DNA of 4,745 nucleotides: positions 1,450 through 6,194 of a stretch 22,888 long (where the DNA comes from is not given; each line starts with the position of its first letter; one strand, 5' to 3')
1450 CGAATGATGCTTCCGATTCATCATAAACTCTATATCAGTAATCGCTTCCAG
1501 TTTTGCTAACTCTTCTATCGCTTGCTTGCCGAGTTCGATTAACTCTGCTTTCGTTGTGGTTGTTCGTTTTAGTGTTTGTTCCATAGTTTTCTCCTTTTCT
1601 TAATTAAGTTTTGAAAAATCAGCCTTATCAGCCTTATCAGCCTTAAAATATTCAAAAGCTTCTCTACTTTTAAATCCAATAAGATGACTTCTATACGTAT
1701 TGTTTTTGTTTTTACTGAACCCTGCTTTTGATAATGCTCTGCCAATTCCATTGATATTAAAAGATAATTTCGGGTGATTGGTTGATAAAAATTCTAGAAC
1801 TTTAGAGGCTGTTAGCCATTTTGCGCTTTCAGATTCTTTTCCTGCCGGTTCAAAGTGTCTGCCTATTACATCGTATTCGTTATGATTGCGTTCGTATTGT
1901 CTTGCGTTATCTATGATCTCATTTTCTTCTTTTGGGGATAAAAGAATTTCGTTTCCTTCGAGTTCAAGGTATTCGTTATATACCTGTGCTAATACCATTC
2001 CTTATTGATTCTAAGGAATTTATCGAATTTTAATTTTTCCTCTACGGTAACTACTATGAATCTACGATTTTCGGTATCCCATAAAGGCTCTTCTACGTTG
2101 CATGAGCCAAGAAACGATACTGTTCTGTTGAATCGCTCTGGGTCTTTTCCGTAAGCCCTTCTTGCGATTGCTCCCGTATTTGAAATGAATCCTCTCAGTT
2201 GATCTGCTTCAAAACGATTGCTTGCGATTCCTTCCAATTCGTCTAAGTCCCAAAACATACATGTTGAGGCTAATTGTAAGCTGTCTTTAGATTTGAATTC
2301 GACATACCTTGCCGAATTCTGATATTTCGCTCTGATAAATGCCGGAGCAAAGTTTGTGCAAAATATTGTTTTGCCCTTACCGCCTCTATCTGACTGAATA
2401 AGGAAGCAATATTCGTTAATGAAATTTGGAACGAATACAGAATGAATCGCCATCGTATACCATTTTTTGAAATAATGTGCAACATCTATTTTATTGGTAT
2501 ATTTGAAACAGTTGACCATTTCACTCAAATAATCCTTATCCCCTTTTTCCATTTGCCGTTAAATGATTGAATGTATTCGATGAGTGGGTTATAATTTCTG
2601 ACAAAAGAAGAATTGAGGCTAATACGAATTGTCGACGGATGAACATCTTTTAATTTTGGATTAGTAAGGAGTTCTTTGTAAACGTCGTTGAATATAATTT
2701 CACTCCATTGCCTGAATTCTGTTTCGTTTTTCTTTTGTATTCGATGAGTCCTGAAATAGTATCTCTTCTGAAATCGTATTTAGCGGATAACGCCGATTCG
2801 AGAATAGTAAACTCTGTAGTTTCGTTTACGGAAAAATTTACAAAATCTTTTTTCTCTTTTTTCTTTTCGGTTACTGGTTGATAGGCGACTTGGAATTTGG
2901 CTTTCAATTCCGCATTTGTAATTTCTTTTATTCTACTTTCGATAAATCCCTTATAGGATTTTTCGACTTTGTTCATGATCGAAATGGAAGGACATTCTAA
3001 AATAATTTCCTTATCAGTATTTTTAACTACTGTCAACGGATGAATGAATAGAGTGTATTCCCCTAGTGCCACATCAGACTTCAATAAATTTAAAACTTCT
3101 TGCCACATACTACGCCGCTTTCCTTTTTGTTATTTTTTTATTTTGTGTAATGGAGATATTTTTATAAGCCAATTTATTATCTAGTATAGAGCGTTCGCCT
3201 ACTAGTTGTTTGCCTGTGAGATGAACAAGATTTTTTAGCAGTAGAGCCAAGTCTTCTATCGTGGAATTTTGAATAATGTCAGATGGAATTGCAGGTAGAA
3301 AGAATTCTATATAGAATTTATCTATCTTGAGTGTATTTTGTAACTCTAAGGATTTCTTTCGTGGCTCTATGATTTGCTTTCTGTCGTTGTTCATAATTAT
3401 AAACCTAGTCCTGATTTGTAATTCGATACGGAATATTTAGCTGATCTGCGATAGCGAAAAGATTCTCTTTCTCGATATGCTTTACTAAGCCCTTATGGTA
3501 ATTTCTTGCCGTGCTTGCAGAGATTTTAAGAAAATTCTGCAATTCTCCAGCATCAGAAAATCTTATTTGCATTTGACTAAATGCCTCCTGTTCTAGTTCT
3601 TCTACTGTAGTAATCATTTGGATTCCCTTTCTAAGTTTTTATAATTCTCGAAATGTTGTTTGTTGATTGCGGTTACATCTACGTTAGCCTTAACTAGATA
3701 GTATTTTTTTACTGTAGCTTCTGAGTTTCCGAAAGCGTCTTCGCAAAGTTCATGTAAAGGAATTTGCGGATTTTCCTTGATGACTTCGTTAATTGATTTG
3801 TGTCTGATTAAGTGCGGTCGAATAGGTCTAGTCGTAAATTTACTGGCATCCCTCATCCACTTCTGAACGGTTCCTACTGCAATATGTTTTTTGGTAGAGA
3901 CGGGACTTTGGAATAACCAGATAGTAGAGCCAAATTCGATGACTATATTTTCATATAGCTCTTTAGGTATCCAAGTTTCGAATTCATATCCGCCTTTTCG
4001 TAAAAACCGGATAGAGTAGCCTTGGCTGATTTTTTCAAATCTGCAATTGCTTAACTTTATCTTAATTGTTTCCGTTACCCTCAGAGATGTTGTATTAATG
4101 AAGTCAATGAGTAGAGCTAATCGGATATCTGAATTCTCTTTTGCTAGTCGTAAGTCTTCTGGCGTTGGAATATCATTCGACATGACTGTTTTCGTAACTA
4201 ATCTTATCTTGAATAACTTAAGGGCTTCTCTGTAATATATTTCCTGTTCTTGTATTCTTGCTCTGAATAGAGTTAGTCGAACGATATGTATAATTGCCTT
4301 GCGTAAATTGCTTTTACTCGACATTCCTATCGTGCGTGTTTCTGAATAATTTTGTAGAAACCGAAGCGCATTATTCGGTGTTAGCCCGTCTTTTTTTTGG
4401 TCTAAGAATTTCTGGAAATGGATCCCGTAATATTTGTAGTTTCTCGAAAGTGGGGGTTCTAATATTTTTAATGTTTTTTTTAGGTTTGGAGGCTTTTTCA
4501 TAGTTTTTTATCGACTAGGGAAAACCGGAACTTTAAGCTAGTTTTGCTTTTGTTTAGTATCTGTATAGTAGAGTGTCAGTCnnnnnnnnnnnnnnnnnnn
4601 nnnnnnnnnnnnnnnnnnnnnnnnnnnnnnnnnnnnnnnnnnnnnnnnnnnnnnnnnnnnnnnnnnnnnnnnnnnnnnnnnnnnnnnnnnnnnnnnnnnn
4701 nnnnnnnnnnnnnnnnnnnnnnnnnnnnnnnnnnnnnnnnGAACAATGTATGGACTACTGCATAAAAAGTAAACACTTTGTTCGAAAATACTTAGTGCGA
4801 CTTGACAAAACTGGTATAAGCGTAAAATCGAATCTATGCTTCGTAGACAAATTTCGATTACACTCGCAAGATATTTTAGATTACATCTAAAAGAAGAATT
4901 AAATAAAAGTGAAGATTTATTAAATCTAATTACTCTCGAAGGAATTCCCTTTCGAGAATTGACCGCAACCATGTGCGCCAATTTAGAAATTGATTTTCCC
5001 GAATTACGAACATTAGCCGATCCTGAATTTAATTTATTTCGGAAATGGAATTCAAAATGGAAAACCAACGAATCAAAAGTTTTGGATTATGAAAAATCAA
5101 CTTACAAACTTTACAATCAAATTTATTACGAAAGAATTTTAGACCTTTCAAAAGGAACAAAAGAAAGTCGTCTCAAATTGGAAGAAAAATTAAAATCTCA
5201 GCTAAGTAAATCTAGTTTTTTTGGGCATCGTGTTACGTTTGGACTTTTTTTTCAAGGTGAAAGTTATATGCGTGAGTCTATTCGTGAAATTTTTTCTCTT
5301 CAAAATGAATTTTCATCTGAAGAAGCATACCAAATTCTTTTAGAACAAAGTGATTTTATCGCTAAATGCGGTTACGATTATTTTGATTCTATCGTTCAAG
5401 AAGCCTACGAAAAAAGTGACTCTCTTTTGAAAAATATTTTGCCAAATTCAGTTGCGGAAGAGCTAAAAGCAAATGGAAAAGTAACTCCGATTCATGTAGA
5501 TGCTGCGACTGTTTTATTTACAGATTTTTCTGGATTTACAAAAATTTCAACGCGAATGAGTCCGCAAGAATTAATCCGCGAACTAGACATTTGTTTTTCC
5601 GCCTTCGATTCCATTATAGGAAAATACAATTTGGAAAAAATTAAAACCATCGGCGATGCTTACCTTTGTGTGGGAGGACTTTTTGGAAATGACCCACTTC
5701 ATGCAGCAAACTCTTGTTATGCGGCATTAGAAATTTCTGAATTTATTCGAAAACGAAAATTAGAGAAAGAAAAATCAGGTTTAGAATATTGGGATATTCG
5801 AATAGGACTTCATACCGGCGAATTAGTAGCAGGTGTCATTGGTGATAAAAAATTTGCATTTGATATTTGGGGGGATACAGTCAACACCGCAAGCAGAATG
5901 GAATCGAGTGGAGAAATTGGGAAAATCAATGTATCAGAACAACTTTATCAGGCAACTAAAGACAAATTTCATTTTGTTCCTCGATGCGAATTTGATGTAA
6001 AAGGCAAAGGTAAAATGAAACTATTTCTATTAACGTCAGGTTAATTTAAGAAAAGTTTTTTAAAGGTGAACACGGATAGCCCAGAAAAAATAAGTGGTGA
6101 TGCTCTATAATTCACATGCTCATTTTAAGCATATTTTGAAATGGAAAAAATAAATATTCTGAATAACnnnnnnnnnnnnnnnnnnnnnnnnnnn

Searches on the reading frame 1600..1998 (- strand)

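Call 32: search_protein_families(library=pfam, proteins=[window:1600-1998:-], max_evalue=0.01)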
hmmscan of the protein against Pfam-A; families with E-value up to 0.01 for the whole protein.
window:1600-1998:- (132 aa): 1 family
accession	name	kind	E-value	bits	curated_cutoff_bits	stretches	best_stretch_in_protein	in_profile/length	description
PF12990.12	DUF3874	-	2.5e-05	25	28.3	1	41-96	4-60/71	Domain of unknonw function from B. Theta Gene description (DUF3874)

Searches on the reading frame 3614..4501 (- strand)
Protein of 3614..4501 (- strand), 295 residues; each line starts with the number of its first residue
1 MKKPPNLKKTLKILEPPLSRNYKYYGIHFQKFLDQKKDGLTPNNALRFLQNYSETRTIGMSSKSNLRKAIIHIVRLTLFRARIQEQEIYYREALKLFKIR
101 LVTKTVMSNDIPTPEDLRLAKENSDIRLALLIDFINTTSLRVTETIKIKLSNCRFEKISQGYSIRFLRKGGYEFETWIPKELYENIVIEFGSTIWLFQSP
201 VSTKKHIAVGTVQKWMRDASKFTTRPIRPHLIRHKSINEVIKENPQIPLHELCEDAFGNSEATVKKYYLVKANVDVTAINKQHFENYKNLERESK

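Call 32: search_protein_families(library=pfam, proteins=[window:3614-4501:-], max_evalue=0.01)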
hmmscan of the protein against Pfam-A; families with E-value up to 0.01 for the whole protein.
window:3614-4501:- (295 aa): 1 family
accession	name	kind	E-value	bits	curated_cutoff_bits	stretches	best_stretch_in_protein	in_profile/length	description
PF00589.27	Phage_integrase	-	0.00054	20.2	27.1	1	122-243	18-143/172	Phage integrase family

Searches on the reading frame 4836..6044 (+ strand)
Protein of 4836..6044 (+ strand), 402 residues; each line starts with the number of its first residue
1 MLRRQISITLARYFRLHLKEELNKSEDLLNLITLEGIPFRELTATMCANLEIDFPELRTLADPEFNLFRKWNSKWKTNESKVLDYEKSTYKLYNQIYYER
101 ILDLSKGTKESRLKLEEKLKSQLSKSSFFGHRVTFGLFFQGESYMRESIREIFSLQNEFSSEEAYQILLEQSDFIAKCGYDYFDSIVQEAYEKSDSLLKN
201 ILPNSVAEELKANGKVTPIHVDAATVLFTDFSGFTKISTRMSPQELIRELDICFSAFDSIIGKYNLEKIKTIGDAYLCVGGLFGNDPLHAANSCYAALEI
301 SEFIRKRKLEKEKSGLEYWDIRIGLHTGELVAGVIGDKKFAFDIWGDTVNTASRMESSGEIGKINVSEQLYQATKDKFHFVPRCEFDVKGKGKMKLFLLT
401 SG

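Call 12: search_protein_families(library=pfam, proteins=[window:4836-6044:+])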
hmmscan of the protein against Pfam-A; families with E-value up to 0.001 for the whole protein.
window:4836-6044:+ (402 aa): 1 family
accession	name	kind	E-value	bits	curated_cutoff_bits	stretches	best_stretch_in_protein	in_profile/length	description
PF00211.25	Guanylate_cyc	-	3.6e-52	177.1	21.9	1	221-400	6-182/183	Adenylate and Guanylate cyclase catalytic domain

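Call 13: search_protein_families(library=ncbifam, proteins=[window:4836-6044:+])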
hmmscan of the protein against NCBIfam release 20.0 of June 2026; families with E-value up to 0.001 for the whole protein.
window:4836-6044:+ (402 aa): 1 family
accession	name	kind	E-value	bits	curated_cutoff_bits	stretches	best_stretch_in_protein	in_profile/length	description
TIGR03903.1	TOMM_kin_cyc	equivalog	1.7e-05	22.8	705.75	1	271-386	339-449/1267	TOMM system kinase/cyclase fusion protein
